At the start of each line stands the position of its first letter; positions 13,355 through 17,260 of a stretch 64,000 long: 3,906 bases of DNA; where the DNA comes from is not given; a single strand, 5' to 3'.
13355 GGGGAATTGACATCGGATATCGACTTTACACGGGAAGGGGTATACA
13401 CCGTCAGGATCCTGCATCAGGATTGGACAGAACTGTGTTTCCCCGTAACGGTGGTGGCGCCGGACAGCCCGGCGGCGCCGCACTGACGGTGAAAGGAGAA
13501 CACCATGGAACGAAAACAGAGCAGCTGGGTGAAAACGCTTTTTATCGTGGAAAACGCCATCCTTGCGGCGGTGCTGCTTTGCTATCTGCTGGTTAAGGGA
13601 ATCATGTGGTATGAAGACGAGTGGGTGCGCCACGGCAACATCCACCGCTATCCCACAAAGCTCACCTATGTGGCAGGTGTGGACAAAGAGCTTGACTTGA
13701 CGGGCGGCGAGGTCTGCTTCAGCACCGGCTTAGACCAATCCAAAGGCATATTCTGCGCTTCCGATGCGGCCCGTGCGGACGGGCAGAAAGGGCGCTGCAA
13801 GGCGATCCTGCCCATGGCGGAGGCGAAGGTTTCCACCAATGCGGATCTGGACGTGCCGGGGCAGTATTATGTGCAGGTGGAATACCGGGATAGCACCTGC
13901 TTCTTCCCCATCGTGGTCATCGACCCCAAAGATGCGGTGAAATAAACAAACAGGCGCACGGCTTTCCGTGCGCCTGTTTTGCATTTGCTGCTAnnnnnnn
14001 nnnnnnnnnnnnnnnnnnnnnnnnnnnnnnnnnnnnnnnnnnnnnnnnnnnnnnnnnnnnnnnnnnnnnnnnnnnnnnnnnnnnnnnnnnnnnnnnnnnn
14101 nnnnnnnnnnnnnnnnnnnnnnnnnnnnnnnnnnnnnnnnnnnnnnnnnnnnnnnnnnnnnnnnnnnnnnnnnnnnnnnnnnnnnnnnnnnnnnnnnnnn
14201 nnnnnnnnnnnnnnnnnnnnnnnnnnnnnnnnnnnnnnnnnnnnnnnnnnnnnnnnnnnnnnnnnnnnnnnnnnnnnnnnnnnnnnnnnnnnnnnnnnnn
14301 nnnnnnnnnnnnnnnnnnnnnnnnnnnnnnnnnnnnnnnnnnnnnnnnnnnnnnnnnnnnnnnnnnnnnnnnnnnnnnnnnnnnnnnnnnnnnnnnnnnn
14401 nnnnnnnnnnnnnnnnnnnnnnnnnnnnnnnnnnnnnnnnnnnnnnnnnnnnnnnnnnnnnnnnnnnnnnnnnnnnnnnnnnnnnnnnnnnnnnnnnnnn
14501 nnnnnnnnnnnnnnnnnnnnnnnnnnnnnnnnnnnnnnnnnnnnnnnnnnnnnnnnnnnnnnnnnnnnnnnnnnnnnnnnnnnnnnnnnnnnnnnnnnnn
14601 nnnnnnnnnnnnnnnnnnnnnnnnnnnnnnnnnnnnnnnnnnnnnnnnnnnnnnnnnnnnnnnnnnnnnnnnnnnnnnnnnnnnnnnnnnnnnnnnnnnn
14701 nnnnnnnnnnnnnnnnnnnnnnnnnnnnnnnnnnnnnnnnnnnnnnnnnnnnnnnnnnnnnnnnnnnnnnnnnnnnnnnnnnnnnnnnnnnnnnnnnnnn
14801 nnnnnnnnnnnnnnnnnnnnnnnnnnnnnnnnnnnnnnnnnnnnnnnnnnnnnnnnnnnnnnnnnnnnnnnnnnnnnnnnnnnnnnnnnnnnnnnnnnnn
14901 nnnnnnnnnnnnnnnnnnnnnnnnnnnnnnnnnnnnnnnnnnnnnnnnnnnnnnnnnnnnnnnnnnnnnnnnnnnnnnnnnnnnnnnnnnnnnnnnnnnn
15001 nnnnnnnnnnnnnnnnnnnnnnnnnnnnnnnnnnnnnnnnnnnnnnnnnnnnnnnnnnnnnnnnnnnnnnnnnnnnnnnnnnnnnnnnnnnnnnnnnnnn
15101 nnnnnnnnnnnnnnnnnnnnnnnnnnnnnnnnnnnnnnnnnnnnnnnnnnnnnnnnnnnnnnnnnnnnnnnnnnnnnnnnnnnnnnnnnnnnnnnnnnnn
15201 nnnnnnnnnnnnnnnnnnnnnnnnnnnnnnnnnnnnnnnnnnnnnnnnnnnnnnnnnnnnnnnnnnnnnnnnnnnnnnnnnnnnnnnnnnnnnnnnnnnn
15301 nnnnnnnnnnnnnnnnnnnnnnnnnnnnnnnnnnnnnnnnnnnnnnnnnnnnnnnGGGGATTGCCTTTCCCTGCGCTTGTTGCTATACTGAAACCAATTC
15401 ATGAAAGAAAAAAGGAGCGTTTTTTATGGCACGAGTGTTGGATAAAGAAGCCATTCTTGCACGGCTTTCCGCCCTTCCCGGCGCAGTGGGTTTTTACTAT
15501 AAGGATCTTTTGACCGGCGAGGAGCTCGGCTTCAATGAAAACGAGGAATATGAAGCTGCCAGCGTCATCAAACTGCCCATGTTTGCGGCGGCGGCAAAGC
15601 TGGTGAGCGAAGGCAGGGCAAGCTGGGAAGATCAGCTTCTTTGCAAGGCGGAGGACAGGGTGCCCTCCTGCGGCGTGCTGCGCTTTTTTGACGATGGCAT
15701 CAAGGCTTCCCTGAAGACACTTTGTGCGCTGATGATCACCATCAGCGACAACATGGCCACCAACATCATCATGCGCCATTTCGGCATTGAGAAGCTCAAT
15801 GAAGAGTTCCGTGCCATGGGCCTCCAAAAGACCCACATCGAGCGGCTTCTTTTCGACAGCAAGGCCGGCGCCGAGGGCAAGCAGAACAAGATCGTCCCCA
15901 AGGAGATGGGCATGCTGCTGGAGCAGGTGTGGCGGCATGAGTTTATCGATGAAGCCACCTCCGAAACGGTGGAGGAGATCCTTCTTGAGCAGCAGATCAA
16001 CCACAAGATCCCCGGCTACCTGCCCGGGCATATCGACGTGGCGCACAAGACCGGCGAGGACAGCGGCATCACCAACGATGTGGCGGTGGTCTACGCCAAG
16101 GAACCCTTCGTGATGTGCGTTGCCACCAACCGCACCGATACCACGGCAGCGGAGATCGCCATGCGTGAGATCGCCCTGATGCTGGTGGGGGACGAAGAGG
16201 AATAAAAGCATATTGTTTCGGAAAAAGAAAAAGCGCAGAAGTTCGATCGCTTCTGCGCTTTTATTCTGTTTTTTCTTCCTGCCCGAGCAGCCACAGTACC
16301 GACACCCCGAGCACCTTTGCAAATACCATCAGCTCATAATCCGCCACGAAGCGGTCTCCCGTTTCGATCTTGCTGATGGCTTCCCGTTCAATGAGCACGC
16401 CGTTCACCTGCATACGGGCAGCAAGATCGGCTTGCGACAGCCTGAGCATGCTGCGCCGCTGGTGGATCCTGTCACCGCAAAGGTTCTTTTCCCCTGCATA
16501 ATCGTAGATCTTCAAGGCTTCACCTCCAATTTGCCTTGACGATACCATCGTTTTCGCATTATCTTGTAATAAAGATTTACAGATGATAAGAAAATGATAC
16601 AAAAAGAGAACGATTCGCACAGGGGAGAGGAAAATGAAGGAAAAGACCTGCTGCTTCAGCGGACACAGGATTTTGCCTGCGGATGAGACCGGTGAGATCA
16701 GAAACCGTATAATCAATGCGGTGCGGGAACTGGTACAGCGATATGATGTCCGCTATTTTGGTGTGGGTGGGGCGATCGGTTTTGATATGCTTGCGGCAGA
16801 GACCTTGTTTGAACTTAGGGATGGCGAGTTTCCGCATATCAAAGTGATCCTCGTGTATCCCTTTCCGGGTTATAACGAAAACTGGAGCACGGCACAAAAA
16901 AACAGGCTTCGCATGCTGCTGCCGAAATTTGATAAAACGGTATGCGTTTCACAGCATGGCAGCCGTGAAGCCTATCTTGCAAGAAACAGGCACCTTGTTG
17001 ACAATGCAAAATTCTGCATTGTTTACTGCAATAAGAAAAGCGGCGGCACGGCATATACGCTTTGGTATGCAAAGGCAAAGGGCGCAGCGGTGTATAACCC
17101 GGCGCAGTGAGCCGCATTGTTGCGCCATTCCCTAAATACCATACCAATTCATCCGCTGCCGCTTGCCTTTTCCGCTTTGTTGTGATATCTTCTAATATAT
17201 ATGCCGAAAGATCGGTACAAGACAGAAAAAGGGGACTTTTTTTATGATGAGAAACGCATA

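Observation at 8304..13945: Eight paralogous single-pass membrane proteins with one Big_3-like Ig domain and a conserved intramembrane Glu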

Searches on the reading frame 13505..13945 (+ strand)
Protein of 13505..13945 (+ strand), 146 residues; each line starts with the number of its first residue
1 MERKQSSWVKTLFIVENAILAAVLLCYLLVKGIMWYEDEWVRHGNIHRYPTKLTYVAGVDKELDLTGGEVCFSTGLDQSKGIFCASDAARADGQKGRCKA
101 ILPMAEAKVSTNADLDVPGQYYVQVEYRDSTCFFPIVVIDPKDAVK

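Call 4: search_protein_families(library=pfam, proteins=[window:13505-13945:+], max_evalue=1)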
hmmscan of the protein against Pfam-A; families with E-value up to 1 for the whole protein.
window:13505-13945:+ (146 aa): 0 families

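Call 7: search_protein_families(library=phrogs, proteins=[window:13505-13945:+], max_evalue=0.1)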
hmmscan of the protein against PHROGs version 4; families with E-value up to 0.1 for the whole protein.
window:13505-13945:+ (146 aa): 0 families

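Call 23: predict_structure(alignment_id=A3)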
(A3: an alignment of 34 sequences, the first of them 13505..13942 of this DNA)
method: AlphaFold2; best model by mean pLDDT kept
length: 146 residues; sequences in the alignment: 34
mean_pLDDT: 87.8   pTM: 0.67
mean pLDDT of the five models: 87.8, 87.5, 86.4, 86.0, 85.8
residues with pLDDT >= 90: 90; 70-90: 39; 50-70: 17; < 50: 0
segments of 3 or more residues with pLDDT < 50: none
pLDDT, mean of each block of 10 residues (from residue 1): 76 97 95 74 90 97 96 75 78 73 95 97 93 96 84
secondary structure, 60 per line:
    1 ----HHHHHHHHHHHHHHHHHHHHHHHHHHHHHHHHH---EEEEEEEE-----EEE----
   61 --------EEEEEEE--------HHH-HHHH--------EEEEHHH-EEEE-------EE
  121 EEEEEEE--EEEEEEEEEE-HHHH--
elements in order: H5-37 E41-48 E54-56 E69-75 H88-91 E100-103 E108-111 E119-127 E130-139 H141-144

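Call 27: fold_search(model_id=the predicted structure, library=pdb)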
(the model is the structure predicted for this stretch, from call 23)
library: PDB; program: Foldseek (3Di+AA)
matches with E <= 10: 814; with E <= 0.001: 0
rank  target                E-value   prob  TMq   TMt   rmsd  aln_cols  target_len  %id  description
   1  4fd0                  4.0e-03  1.00  0.42  0.17   4.0       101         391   17  Crystal structure of a putative cell surface protein (BACCAC_03700) from Bacteroides caccae ATCC 43185 at 2.07 A resolut (released 2012-07-25)
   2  9fbo_A                1.3e-02  0.95  0.30  0.13   5.0       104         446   12  Deletion mutant of chitinase MmChi60 (released 2025-05-28)
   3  5fq7_H                1.5e-02  0.96  0.31  0.44   5.7       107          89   10  Crystal structure of the SusCD complex BT2261-2264 from Bacteroides thetaiotaomicron (released 2016-12-21)
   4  4hmc                  4.5e-02  0.90  0.32  0.11   4.7       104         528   14  Crystal structure of cold-adapted chitinase from Moritella marina (released 2013-05-01)
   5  2l7y_MODEL_1_A        5.1e-02  0.90  0.30  0.45   8.6        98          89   16  Solution structure of a putative surface protein (released 2012-02-29)
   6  2wwk_O                5.4e-02  0.30  0.24  0.32  11.2       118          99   12  Crystal structure of the Titin M10-Obscurin like 1 Ig F17R mutant complex (released 2010-02-16)
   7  5fq3_A                5.7e-02  0.72  0.27  0.22   6.7       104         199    7  Crystal structure of the lipoprotein BT2262 from Bacteroides thetaiotaomicron (released 2016-12-14)
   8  4mb3                  7.7e-02  0.75  0.29  0.11   5.7       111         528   18  Crystal structure of E153Q mutant of cold-adapted chitinase from Moritella marina (released 2014-03-19)
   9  5fq8_G                9.8e-02  0.77  0.31  0.24   4.6       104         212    8  Crystal structure of the SusCD complex BT2261-2264 from Bacteroides thetaiotaomicron (released 2016-12-21)
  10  3knb_B                9.8e-02  0.30  0.26  0.35  11.9       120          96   12  Crystal structure of the titin C-terminus in complex with obscurin-like 1 (released 2009-12-01)
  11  2wwm_O                9.8e-02  0.25  0.25  0.34   9.9       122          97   12  Crystal structure of the Titin M10-Obscurin like 1 Ig complex in space group P1 (released 2010-02-16)
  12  2kpn_MODEL_1_A        1.3e-01  0.63  0.28  0.37   5.7       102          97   12  Solution NMR structure of a Bacterial Ig-like (Big_3) domain from Bacillus cereus. Northeast Structural Genomi (released 2010-01-12)
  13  4c4k_T                1.3e-01  0.23  0.23  0.31  12.2       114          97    8  Crystal structure of the titin M10-Obscurin Ig domain 1 complex (released 2014-09-24)
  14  3knb_A                1.3e-01  0.18  0.24  0.31  13.2       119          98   10  Crystal structure of the titin C-terminus in complex with obscurin-like 1 (released 2009-12-01)
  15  2wwm_C                1.7e-01  0.21  0.25  0.34  11.1       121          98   13  Crystal structure of the Titin M10-Obscurin like 1 Ig complex in space group P1 (released 2010-02-16)
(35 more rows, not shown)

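Call 67: search_protein_families(library=padloc, proteins=[window:13505-13945:+], max_evalue=0.01)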
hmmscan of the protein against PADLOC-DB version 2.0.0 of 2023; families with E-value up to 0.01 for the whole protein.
window:13505-13945:+ (146 aa): 0 families

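Call 68: search_protein_families(library=ncbifam, proteins=[window:13505-13945:+], max_evalue=0.01)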
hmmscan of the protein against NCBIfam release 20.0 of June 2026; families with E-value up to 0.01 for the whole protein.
window:13505-13945:+ (146 aa): 0 families

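Call 83: fold_search(model_id=the predicted structure, library=viral)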
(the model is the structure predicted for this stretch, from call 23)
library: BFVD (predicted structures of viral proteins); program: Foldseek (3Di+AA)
matches with E <= 10: 686; with E <= 0.001: 3
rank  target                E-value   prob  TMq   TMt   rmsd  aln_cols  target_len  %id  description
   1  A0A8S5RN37            4.3e-04  1.00  0.45  0.08   2.8        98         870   19  Leucine rich repeat protein (Fragment) [virus sp. ctEfN2]
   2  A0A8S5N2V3            4.8e-04  1.00  0.42  0.11   3.6        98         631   16  Leucine rich repeat protein (Fragment) [Siphoviridae sp. ctv0N24]
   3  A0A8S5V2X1            5.8e-04  1.00  0.45  0.05   3.5       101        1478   23  Leucine rich repeat protein [Siphoviridae sp. ct0Bp21]
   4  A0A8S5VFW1            2.4e-02  0.98  0.35  0.13   4.9       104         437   15  Tail protein [Podoviridae sp. ct6BA50]
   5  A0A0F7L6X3            3.9e-02  0.25  0.21  0.18  16.2       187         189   10  Uncharacterized protein [uncultured marine virus]
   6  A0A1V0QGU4            4.4e-02  0.23  0.23  0.21  13.4       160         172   12  SWPV1-144 [Shearwaterpox virus]
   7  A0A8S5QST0            9.7e-02  0.82  0.31  0.09   6.7       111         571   16  Head protein [Podoviridae sp. ctaUh10]
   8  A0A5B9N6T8            9.7e-02  0.57  0.28  0.28   9.9       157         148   10  Tail tube protein [Stenotrophomonas phage Ponderosa]
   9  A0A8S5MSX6            1.2e-01  0.35  0.28  0.18   8.2       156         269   10  Uncharacterized protein [Siphoviridae sp. ct8Ri8]
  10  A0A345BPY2            1.3e-01  0.12  0.16  0.09  13.8       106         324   13  (no name in the UniProt tables at hand)
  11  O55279                1.5e-01  0.11  0.16  0.06  15.3       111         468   10  ORF3 [Fowl adenovirus C serotype 10 (strain SA2)]
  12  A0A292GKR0            1.6e-01  0.35  0.26  0.19   6.9       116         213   12  (no name in the UniProt tables at hand)
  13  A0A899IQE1            1.7e-01  0.72  0.31  0.16   6.6       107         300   12  (no name in the UniProt tables at hand)
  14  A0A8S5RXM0            1.8e-01  0.57  0.26  0.15   8.1       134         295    9  Ig-like domain protein [Siphoviridae sp. ctEJG5]
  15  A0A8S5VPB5            2.0e-01  0.60  0.28  0.11   9.1       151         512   13  (no name in the UniProt tables at hand)
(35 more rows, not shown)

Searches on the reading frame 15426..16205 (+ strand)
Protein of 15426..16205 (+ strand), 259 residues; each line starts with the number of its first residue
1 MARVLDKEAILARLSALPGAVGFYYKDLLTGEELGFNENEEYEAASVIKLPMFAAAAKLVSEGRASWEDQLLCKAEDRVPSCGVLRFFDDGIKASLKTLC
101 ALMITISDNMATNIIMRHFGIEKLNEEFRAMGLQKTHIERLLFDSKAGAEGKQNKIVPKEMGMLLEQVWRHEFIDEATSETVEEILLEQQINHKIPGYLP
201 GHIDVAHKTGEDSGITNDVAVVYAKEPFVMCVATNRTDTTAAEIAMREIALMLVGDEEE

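Call 55: search_protein_families(library=pfam, proteins=[window:15426-16205:+], max_evalue=0.01)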
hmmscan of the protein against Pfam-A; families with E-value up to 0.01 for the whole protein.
window:15426-16205:+ (259 aa): 1 family
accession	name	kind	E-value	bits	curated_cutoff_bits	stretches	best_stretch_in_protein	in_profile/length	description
PF13354.11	Beta-lactamase2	-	2.6e-61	207.2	22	1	22-234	1-214/214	Beta-lactamase enzyme family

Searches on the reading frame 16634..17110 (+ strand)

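Call 55: search_protein_families(library=pfam, proteins=[window:16634-17110:+], max_evalue=0.01)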
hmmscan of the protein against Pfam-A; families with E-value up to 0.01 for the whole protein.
window:16634-17110:+ (158 aa): 1 family
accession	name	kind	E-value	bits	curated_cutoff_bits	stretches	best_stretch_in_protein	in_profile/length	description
PF06908.16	YpsA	-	4.1e-17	63.1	27.7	1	22-148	24-151/168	YspA SLOG family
